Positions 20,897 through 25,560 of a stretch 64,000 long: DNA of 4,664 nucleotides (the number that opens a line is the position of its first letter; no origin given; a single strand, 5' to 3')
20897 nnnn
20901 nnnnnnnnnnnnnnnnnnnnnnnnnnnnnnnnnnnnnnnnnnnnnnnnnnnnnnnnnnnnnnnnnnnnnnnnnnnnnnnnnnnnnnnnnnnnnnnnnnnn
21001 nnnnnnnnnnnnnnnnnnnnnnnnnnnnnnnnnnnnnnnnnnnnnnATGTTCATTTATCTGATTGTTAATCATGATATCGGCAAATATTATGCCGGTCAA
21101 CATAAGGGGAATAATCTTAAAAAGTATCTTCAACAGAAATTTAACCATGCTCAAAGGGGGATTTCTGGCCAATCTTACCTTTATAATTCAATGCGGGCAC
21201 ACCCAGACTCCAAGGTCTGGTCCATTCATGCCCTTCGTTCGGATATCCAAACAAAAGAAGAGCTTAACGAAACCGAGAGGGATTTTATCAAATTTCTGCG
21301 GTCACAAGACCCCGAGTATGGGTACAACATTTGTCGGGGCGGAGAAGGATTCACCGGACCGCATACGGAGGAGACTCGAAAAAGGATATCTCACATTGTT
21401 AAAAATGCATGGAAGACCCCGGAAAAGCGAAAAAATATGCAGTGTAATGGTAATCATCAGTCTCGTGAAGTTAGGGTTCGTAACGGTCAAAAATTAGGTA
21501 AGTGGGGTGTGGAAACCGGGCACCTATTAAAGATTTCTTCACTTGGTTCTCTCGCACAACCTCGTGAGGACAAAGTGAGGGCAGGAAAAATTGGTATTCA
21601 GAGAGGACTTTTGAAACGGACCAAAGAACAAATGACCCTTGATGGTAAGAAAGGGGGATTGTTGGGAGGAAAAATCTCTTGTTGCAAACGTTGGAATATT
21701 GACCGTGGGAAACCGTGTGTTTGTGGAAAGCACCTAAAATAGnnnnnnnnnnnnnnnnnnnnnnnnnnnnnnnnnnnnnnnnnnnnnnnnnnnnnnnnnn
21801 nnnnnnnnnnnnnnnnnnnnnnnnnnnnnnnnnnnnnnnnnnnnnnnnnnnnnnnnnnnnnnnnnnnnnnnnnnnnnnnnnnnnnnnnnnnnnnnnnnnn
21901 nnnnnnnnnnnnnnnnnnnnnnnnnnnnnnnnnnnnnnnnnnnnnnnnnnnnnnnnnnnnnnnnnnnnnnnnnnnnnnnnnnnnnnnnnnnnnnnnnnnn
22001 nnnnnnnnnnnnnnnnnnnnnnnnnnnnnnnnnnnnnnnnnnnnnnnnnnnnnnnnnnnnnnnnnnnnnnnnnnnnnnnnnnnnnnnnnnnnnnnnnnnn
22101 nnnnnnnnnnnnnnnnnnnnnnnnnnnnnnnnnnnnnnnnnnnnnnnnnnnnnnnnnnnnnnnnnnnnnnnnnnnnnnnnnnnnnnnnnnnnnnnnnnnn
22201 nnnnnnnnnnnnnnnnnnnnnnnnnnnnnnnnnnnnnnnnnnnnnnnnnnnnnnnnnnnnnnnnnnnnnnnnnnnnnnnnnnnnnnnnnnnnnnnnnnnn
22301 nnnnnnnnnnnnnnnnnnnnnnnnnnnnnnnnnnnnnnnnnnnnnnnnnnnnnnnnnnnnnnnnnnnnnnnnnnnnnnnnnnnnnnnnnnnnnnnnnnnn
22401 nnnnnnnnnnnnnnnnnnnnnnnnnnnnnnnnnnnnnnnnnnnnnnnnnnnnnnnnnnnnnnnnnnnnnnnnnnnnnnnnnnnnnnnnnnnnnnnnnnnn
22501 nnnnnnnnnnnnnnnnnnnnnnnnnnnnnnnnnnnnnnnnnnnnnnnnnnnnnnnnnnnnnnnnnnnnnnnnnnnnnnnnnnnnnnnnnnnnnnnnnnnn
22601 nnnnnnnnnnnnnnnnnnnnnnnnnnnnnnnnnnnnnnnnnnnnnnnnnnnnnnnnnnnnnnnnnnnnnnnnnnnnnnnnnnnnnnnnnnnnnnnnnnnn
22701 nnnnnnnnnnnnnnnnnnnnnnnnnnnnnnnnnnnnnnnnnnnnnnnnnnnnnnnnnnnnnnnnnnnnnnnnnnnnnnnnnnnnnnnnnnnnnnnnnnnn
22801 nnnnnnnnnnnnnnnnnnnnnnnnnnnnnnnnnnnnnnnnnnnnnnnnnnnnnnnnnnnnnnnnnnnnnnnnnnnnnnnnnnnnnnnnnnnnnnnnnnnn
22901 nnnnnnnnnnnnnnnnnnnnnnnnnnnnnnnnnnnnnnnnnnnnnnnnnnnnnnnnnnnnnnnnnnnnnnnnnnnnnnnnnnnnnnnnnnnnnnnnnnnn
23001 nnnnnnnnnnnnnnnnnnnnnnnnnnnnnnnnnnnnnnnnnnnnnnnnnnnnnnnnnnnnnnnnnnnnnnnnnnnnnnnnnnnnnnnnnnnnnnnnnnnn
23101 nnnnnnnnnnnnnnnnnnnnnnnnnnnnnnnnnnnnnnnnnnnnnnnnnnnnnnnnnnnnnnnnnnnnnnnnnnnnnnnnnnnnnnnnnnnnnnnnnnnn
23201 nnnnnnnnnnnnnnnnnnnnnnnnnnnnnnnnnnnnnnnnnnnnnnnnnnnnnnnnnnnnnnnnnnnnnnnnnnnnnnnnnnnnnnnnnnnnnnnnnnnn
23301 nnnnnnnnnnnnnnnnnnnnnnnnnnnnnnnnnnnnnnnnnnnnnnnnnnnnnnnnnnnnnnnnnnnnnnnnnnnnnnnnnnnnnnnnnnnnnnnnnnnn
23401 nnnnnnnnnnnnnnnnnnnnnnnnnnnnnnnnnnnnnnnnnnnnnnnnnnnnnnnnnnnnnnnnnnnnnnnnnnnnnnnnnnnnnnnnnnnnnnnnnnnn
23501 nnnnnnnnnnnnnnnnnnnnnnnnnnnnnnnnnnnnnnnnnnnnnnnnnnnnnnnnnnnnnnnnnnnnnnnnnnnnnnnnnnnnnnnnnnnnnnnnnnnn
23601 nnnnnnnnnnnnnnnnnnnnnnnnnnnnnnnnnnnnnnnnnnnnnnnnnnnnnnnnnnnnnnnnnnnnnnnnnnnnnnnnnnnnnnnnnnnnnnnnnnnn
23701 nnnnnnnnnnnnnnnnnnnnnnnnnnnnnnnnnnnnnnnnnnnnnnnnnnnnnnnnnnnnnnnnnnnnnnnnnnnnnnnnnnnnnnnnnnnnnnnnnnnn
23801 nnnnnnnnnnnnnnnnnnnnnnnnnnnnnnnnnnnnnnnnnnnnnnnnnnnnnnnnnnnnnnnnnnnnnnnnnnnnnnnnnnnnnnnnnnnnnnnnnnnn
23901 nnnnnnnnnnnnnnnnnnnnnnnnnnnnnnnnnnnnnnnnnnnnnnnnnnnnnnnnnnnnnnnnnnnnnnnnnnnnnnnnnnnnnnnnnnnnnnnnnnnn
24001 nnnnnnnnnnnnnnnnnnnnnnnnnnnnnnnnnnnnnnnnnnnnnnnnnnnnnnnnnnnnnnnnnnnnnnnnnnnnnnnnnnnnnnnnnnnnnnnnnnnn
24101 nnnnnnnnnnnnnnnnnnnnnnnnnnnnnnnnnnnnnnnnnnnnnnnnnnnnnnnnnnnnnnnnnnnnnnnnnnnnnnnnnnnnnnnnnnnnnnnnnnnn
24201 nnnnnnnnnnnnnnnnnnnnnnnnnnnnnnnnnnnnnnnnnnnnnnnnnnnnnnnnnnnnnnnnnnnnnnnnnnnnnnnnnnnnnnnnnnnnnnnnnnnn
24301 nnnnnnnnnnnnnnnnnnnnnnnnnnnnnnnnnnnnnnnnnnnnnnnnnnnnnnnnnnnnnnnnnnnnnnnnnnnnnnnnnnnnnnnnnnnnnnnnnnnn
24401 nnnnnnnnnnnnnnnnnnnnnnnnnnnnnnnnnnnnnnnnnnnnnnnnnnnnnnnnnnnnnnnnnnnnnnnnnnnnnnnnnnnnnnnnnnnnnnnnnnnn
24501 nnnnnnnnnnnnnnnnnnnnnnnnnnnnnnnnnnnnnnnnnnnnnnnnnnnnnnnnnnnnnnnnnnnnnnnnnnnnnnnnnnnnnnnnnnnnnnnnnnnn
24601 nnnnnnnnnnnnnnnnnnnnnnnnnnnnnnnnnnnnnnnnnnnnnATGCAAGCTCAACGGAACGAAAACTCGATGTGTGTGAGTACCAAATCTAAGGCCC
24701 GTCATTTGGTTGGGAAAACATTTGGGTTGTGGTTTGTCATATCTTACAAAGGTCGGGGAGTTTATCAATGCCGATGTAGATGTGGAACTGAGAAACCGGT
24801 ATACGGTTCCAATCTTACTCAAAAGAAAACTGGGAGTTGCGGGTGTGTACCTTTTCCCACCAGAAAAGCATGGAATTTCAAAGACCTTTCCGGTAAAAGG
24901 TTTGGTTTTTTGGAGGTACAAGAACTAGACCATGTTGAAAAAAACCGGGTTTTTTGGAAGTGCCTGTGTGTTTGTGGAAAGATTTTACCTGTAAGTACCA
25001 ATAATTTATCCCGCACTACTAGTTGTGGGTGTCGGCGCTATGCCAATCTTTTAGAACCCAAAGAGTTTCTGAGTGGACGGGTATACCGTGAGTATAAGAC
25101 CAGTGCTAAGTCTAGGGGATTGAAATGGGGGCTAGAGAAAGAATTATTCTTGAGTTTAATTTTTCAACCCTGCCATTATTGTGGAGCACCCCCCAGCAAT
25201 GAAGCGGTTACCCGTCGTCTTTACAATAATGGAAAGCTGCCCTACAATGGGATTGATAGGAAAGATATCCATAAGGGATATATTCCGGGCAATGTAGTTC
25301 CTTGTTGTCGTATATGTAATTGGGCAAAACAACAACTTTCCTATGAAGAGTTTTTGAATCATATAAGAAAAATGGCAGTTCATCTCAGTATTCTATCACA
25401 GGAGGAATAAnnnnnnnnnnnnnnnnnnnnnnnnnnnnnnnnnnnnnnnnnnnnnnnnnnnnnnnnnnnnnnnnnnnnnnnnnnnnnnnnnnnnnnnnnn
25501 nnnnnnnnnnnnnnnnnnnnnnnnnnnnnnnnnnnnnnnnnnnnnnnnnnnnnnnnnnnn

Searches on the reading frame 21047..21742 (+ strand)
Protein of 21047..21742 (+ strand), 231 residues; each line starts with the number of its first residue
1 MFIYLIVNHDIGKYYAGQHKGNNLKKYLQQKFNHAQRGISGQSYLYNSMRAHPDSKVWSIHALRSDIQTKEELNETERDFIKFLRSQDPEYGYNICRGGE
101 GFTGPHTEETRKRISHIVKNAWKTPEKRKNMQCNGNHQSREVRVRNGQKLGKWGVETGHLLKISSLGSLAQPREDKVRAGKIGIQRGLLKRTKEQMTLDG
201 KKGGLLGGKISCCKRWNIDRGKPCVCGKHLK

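Call 10: search_protein_families(library=pfam, proteins=[window:21047-21742:+], max_evalue=0.01)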
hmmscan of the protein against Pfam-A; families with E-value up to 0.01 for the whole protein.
window:21047-21742:+ (231 aa): 0 families

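Call 33: search_protein_families(library=phrogs, proteins=[window:21047-21742:+], max_evalue=0.01)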
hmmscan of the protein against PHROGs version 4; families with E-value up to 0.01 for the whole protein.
window:21047-21742:+ (231 aa): 2 families
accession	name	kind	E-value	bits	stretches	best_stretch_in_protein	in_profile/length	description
phrog_314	-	DNA, RNA and nucleotide metabolism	5.3e-16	59.7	1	2-172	180-319/574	homing endonuclease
phrog_7168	-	DNA, RNA and nucleotide metabolism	2e-09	38.3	1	2-146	3-142/284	homing endonuclease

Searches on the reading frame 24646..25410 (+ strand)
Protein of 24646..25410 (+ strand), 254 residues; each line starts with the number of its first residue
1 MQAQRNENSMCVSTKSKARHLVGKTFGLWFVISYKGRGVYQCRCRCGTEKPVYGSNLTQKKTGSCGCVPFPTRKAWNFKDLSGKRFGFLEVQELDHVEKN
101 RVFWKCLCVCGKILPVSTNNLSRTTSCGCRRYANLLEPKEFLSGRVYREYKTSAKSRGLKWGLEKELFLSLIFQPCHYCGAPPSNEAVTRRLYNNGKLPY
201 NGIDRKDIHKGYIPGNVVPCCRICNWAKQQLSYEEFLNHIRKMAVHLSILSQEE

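Call 10: search_protein_families(library=pfam, proteins=[window:24646-25410:+], max_evalue=0.01)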
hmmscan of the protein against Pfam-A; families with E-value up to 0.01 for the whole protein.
window:24646-25410:+ (254 aa): 0 families

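Call 33: search_protein_families(library=phrogs, proteins=[window:24646-25410:+], max_evalue=0.01)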
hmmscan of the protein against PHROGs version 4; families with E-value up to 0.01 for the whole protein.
window:24646-25410:+ (254 aa): 10 families
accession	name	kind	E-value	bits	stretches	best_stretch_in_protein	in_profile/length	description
phrog_374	-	DNA, RNA and nucleotide metabolism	8.5e-24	85.3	1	9-139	119-259/617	HNH endonuclease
phrog_1035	-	DNA, RNA and nucleotide metabolism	1.4e-16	62.1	1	103-247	63-229/271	endonuclease VII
phrog_3322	-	DNA, RNA and nucleotide metabolism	1.6e-11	45.4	1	139-247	50-152/162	endonuclease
phrog_3118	-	DNA, RNA and nucleotide metabolism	2.5e-10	41.3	1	146-231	17-99/287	HNH endonuclease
phrog_22195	-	unknown function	9.3e-08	33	1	15-66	4-56/148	-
phrog_1400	-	moron, auxiliary metabolic gene and host takeover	6.6e-07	30.4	1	147-248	13-106/251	Srd anti-sigma factor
phrog_18493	-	unknown function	1.7e-06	29.1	1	12-51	51-92/136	-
phrog_27240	-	unknown function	8.5e-06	27.2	1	97-133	23-59/132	-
phrog_2214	-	DNA, RNA and nucleotide metabolism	0.0013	19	1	158-243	179-251/429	HNH endonuclease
phrog_2118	-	DNA, RNA and nucleotide metabolism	0.0048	17.5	0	215-244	208-237/301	HNH endonuclease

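Call 70: find_related_loci(query=window:24646-25410:+, collection=viral_contigs, flank=1500)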
Query window:24646-25410:+ (254 aa) in viral_contigs; peptide patterns used: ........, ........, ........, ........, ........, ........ (x = any residue, [..] = any of these).
3 stretches matched a pattern; 1 encode a relative of the query (tblastn E <= 1e-3); 1 distinct loci.
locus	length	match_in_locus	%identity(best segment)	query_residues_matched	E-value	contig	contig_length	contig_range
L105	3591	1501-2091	39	121-244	5e-14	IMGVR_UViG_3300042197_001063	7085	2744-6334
